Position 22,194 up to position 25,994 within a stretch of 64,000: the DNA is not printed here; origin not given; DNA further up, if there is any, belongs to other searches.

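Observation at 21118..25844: dnaE2 is translationally coupled to a catalytically intact DinB; no ImuB or ImuA' partner is visible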

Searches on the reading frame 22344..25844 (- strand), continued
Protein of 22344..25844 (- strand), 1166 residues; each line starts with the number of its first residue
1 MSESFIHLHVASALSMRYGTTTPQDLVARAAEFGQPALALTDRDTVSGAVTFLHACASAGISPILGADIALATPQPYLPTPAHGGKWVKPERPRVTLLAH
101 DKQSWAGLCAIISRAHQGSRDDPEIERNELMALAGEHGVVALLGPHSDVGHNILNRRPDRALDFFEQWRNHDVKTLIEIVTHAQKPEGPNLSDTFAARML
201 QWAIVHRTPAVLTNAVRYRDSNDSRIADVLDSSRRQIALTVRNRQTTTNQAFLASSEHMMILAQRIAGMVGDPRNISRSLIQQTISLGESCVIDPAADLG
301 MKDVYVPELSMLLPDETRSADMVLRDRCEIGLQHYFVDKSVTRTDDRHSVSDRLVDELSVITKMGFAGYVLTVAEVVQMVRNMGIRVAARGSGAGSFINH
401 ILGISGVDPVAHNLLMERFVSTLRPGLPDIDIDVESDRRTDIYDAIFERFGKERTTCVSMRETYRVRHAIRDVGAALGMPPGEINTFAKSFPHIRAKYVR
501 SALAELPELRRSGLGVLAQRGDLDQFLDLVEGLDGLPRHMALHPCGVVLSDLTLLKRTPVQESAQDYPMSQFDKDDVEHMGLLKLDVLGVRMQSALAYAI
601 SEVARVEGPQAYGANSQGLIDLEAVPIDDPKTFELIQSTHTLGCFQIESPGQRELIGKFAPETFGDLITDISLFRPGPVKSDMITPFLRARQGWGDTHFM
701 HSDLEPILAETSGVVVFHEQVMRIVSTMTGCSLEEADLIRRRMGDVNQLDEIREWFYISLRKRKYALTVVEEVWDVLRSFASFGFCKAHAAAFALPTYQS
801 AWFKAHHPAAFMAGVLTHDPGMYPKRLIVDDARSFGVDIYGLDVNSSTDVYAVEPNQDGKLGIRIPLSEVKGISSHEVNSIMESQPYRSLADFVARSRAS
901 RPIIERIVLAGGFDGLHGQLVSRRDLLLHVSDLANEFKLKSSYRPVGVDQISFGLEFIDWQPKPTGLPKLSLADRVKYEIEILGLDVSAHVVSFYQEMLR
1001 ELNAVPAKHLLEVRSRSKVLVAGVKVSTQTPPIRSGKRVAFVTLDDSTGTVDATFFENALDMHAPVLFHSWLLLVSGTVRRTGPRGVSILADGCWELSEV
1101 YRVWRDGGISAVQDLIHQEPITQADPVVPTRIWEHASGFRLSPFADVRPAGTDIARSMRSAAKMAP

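Call 36: find_encoding_contigs(protein=P0013, flank=6000, max_places=3)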
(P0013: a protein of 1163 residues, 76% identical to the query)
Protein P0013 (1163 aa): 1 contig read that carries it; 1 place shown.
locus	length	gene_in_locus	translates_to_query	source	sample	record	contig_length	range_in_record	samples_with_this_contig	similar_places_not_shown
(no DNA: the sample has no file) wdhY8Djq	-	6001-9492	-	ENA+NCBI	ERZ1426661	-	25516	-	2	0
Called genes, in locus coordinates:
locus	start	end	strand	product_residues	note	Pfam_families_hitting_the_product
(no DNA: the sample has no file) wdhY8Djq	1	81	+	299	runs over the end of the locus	PF02653:BPD_transp_2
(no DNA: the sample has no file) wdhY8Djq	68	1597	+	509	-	PF02653:BPD_transp_2, PF26354:DMF_alpha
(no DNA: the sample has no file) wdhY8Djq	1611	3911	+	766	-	PF13385:Laminin_G_3 (weak), PF20254:DMFA2_C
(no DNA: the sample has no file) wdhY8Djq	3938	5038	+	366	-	PF00850:Hist_deacetyl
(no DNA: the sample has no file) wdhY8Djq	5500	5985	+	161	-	PF18726:HEPN_SAV_6107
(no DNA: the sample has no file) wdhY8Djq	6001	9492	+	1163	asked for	PF02811:PHP, PF07733:DNA_pol3_alpha, PF17657:DNA_pol3_finger, PF14579:HHH_6, PF01336:tRNA_anti-codon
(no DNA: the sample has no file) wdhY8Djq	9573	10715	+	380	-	PF00817:IMS, PF11798:IMS_HHH, PF21999:IMS_HHH_1 (weak), PF11799:IMS_C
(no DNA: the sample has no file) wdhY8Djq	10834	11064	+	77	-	?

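Call 37: find_encoding_contigs(protein=P0017, flank=6000, max_places=3)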
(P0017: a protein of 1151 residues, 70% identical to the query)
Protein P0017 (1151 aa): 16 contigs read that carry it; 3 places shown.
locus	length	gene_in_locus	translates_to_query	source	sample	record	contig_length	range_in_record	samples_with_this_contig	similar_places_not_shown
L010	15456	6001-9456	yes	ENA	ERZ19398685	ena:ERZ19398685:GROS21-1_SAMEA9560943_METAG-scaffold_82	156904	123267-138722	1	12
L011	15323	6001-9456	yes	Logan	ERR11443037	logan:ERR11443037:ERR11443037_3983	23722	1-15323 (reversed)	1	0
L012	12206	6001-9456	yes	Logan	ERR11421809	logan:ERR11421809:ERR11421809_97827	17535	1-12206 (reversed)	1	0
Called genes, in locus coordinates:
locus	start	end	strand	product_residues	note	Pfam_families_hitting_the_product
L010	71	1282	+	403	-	PF01547:SBP_bac_1, PF13416:SBP_bac_8, PF13343:SBP_bac_6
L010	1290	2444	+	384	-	PF00005:ABC_tran, PF08402:TOBE_2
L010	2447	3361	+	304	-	PF00528:BPD_transp_1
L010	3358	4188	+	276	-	PF00528:BPD_transp_1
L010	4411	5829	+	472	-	PF00890:FAD_binding_2 (faint), PF01266:DAO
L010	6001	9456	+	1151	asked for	PF02811:PHP, PF07733:DNA_pol3_alpha, PF17657:DNA_pol3_finger, PF14579:HHH_6, PF01336:tRNA_anti-codon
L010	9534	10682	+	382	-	PF00817:IMS, PF11798:IMS_HHH (weak), PF11799:IMS_C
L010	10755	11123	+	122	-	PF11239:DUF3040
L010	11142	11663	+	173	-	PF19315:MC_hydratase, PF01575:MaoC_dehydratas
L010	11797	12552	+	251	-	-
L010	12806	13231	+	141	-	PF02381:MraZ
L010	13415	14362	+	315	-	PF01795:Methyltransf_5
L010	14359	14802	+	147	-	-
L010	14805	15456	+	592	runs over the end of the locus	PF03717:PBP_dimer, PF00905:Transpeptidase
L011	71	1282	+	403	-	PF01547:SBP_bac_1, PF13416:SBP_bac_8, PF13343:SBP_bac_6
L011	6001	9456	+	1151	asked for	PF02811:PHP, PF07733:DNA_pol3_alpha, PF17657:DNA_pol3_finger, PF14579:HHH_6, PF01336:tRNA_anti-codon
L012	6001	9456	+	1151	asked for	PF02811:PHP, PF07733:DNA_pol3_alpha, PF17657:DNA_pol3_finger, PF14579:HHH_6, PF01336:tRNA_anti-codon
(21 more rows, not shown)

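Call 38: find_encoding_contigs(protein=P0034, flank=5000, max_places=2)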
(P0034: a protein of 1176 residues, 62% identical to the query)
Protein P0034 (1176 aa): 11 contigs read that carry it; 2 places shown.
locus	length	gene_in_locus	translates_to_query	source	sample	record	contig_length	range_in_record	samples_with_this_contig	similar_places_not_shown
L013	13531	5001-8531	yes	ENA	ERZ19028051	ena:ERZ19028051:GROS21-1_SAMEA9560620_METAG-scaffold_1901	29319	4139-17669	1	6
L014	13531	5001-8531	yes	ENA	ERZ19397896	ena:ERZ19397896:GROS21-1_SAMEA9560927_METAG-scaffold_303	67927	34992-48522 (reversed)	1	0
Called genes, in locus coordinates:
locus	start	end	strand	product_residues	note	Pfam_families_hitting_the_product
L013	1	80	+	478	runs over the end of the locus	PF00171:Aldedh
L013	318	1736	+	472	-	PF00890:FAD_binding_2 (weak), PF01266:DAO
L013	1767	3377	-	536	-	PF00324:AA_permease, PF13520:AA_permease_2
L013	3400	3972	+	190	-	-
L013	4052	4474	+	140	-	PF20114:DUF6504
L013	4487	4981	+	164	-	PF18726:HEPN_SAV_6107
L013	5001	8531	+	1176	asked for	PF02811:PHP, PF07733:DNA_pol3_alpha, PF17657:DNA_pol3_finger, PF14579:HHH_6, PF01336:tRNA_anti-codon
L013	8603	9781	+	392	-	PF00817:IMS, PF11798:IMS_HHH (weak), PF11799:IMS_C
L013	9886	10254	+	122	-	PF11239:DUF3040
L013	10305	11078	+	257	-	-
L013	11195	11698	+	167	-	PF02381:MraZ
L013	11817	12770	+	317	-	PF01795:Methyltransf_5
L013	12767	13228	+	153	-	-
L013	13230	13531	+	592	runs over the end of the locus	PF03717:PBP_dimer, PF21922:PBP_dimer_2 (faint), PF00905:Transpeptidase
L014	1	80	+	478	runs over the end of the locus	PF00171:Aldedh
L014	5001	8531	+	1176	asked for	PF02811:PHP, PF07733:DNA_pol3_alpha, PF17657:DNA_pol3_finger, PF14579:HHH_6, PF01336:tRNA_anti-codon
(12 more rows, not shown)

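Call 39: find_encoding_contigs(protein=P0061, flank=5000, max_places=2)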
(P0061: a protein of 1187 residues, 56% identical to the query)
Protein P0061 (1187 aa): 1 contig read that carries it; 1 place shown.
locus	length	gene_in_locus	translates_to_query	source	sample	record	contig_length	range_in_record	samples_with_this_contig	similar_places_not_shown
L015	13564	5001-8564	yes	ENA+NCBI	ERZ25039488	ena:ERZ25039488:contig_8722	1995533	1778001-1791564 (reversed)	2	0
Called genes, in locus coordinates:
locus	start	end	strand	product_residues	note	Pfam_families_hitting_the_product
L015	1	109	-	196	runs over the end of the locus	PF00005:ABC_tran, PF13304:AAA_21, PF27102:NodI_C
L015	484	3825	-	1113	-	PF00989:PAS, PF08448:PAS_4, PF00989:PAS, PF13426:PAS_9, PF08447:PAS_3, PF00989:PAS, PF08447:PAS_3, PF13426:PAS_9, +11 more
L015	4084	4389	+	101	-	PF20114:DUF6504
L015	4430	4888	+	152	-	PF18726:HEPN_SAV_6107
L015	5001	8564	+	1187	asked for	PF02811:PHP, PF07733:DNA_pol3_alpha, PF17657:DNA_pol3_finger, PF14579:HHH_6, PF01336:tRNA_anti-codon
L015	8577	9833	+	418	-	PF00817:IMS, PF11798:IMS_HHH (weak), PF21999:IMS_HHH_1, PF11799:IMS_C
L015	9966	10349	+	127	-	PF11239:DUF3040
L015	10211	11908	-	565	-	PF11992:TgpA_N, PF01841:Transglut_core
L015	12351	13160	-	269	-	-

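Call 40: find_encoding_contigs(protein=P0011, flank=5000, max_places=2)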
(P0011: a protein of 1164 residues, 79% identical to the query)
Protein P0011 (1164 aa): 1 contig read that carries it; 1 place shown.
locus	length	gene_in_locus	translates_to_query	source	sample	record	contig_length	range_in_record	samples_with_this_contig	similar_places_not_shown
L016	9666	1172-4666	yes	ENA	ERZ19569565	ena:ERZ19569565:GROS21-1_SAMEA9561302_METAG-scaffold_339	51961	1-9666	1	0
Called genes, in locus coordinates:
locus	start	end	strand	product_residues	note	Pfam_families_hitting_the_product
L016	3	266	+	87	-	?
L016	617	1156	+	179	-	PF18726:HEPN_SAV_6107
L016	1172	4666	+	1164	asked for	PF02811:PHP, PF07733:DNA_pol3_alpha, PF17657:DNA_pol3_finger, PF14579:HHH_6, PF01336:tRNA_anti-codon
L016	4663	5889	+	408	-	PF00817:IMS, PF11798:IMS_HHH, PF21999:IMS_HHH_1 (faint), PF11799:IMS_C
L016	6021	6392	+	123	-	PF11239:DUF3040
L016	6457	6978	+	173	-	PF19315:MC_hydratase, PF01575:MaoC_dehydratas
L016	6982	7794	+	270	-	-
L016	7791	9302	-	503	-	PF00171:Aldedh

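Call 50: search_dna_similar(query=window:22344-25844:-, collection=plasmids, mode=protein, max_rows=40, max_evalue=1e-30, rows=spread)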
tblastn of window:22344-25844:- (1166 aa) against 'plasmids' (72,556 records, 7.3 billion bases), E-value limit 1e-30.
Records with a match: 2204; places in all: 2308; records where one place covers at least 80% of the query: 407.
Best place of each record, by identity: <60% 2204.
By first word of the organism name: Klebsiella 342; Escherichia 225; Burkholderia 151; Acinetobacter 148; Streptomyces 144; Rhizobium 144; Ralstonia 136; Agrobacterium 128; Enterobacter 93; Yersinia 63; and 161 more.
By predicted mobility (MOB-suite, as given by PLSDB): non-mobilizable 1419; conjugative 446; mobilizable 339.
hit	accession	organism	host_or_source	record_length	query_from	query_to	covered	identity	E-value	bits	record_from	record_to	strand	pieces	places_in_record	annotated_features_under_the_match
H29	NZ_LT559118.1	Nonomuraea gerenzanensis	-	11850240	1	1152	99%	45.8%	0e+0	969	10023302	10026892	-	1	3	none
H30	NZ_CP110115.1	Arthrobacter sp. YA7-1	Solanum lycopersicum,Tomato (Solanum ...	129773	5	1100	94%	46.3%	0e+0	878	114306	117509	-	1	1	dnaE: DNA polymerase III subunit alpha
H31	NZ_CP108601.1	Streptomyces sp. NBC_01176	-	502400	5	1082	92%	29.2%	2e-106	377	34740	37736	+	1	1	error-prone DNA polymerase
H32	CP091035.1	Sinorhizobium sp. B11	soybean,TY,soil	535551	4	1102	94%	27.5%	3e-101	362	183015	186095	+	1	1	error-prone DNA polymerase | DNA polymerase Y family protein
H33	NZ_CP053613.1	Burkholderia sp. MBR-1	-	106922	4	1083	93%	27.4%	3e-86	347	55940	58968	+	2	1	none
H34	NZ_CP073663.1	Burkholderia contaminans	Homo sapiens,blood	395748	4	1083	93%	27.1%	5e-97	349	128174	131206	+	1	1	error-prone DNA polymerase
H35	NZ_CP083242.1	Ancylobacter polymorphus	activated sludge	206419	2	1083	93%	26.7%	9e-99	354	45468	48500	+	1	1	error-prone DNA polymerase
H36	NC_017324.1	Sinorhizobium meliloti BL225C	-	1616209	5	1098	94%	25.7%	5e-91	330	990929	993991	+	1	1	none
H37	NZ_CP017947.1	Bosea sp. Tri-49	Oxytropis triphylla,cell culture,root ...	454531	207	1083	75%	28.5%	2e-93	338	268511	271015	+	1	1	error-prone DNA polymerase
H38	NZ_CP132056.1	Agrobacterium fabrum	Salix sp.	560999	308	1098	68%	29.5%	3e-90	328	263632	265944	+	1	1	error-prone DNA polymerase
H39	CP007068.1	Rhizobium leguminosarum bv. trifolii CB782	plant root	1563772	357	1114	65%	30.1%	1e-88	323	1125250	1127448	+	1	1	DNA polymerase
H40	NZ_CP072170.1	Agrobacterium larrymoorei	Ficus benjamina,cell culture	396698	357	1098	64%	30.3%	2e-88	323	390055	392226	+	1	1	error-prone DNA polymerase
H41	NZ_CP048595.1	Agrobacterium tumefaciens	walnut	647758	357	1098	64%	30.1%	2e-89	326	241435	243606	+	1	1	error-prone DNA polymerase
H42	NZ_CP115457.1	Sphingobium yanoikuyae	cell culture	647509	357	1083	62%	30.6%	1e-90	330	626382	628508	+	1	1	error-prone DNA polymerase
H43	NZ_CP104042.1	Rhizobium sp. WSM4643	Pisum sativum,Cell culture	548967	357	1098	64%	29.7%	5e-88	322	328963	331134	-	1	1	error-prone DNA polymerase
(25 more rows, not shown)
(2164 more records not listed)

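Call 51: get_annotated_region(hit=H31, flank=5000)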
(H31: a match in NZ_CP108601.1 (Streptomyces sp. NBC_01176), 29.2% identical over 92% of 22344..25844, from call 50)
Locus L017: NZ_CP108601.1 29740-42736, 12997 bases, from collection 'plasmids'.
description: Streptomyces sp. NBC_01176 plasmid unnamed1, complete sequence
organism: Streptomyces sp. NBC_01176 (NCBI taxid 2903760)
taxonomy: Bacteria; Actinomycetota; Actinomycetes; Kitasatosporales; Streptomycetaceae; Streptomyces; Streptomyces sp. NBC 01176
host: -; source: -; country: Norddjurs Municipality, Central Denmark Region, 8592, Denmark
typing (MOB-suite, as given by PLSDB): mobilizable; relaxase MOBP
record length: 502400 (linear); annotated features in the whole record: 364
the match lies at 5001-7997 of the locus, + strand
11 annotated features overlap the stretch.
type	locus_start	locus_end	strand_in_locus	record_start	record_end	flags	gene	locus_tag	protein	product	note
CDS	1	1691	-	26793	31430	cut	-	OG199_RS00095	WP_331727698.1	DUF3560 domain-containing protein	-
CDS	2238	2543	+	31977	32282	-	-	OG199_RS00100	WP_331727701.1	DUF6207 family protein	-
CDS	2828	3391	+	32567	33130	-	-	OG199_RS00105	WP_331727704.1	hypothetical protein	-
CDS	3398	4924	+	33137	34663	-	-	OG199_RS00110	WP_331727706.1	DNA polymerase Y family protein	-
CDS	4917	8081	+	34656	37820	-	-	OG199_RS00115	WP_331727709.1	error-prone DNA polymerase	GO:0006260 - DNA replication [Evidence IEA]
CDS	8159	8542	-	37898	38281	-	-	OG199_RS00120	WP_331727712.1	hypothetical protein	-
CDS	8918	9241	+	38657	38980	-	-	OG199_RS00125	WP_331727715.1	hypothetical protein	-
CDS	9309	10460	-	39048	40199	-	-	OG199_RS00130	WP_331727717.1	hypothetical protein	-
CDS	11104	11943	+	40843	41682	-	-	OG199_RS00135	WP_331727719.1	hypothetical protein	-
CDS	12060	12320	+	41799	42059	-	-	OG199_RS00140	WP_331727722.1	hypothetical protein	-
CDS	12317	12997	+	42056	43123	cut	-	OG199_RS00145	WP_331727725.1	conjugal transfer protein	-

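Call 52: get_annotated_region(hit=H30, flank=4000)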
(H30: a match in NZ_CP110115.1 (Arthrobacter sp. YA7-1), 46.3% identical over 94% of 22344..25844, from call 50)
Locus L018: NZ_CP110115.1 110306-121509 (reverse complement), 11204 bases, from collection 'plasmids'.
description: Arthrobacter sp. YA7-1 plasmid pYA7-1a, complete sequence
organism: Arthrobacter sp. YA7-1 (NCBI taxid 2987701)
taxonomy: Bacteria; Actinomycetota; Actinomycetes; Micrococcales; Micrococcaceae; Arthrobacter; Arthrobacter sp. YA7-1
host: -; source: Solanum lycopersicum,Tomato (Solanum lycopersicum) cultivar KnowYou301 rhizosphere; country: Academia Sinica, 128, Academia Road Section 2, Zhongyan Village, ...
typing (MOB-suite, as given by PLSDB): conjugative; replicon rep_cluster_1547; relaxase MOBP; mating-pair formation MPF_T
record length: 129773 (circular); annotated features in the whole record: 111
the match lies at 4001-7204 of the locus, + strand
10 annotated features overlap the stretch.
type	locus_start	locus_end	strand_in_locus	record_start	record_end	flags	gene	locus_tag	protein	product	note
CDS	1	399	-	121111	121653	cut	-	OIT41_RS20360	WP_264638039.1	hypothetical protein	-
CDS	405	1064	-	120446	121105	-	-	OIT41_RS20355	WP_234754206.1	ParA family protein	-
CDS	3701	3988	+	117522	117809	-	-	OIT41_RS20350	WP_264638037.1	DUF6504 family protein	-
CDS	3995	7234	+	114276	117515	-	dnaE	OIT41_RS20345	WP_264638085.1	DNA polymerase III subunit alpha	GO:0006260 - DNA replication [Evidence IEA]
CDS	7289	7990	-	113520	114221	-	-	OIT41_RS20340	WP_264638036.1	SOS response-associated peptidase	GO:0018142 - protein-DNA covalent cross-linking [Evidence IEA]; GO:0009432 - SOS response [Evidence IEA]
CDS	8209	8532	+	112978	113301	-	-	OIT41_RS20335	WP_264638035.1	hypothetical protein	-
CDS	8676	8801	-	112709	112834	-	-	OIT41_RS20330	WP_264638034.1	hypothetical protein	-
CDS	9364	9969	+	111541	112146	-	-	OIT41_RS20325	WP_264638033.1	DNA-binding protein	-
CDS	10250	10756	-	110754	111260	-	-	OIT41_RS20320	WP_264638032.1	TspO/MBR family protein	-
CDS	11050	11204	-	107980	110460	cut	-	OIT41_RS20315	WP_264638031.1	EAL domain-containing protein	-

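Call 53: search_protein_families(library=pfam, proteins=[L017:3398-4924:+, L017:2828-3391:+, L015:4430-4888:+, L013:4487-4981:+], max_evalue=1)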
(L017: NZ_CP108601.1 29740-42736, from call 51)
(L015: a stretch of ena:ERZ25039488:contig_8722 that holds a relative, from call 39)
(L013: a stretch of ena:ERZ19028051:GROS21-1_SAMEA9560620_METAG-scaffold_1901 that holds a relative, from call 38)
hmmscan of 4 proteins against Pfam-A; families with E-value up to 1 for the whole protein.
L017:3398-4924:+ (508 aa): 1 family
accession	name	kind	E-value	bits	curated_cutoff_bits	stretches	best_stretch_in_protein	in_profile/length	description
PF00817.25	IMS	-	1.2e-13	51.7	23.2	1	26-147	22-147/148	impB/mucB/samB family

L017:2828-3391:+ (187 aa): 0 families

L015:4430-4888:+ (152 aa): 2 families
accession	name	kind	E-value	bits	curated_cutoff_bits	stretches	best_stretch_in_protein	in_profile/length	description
PF18726.6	HEPN_SAV_6107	-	5.7e-31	107.4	27.2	1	38-132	1-97/98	SAV_6107-like HEPN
PF07449.17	HyaE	-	0.012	16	22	1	57-97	25-65/108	Hydrogenase-1 expression protein HyaE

L013:4487-4981:+ (164 aa): 1 family
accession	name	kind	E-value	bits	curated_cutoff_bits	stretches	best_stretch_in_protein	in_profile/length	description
PF18726.6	HEPN_SAV_6107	-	1.4e-29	102.9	27.2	1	30-123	2-97/98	SAV_6107-like HEPN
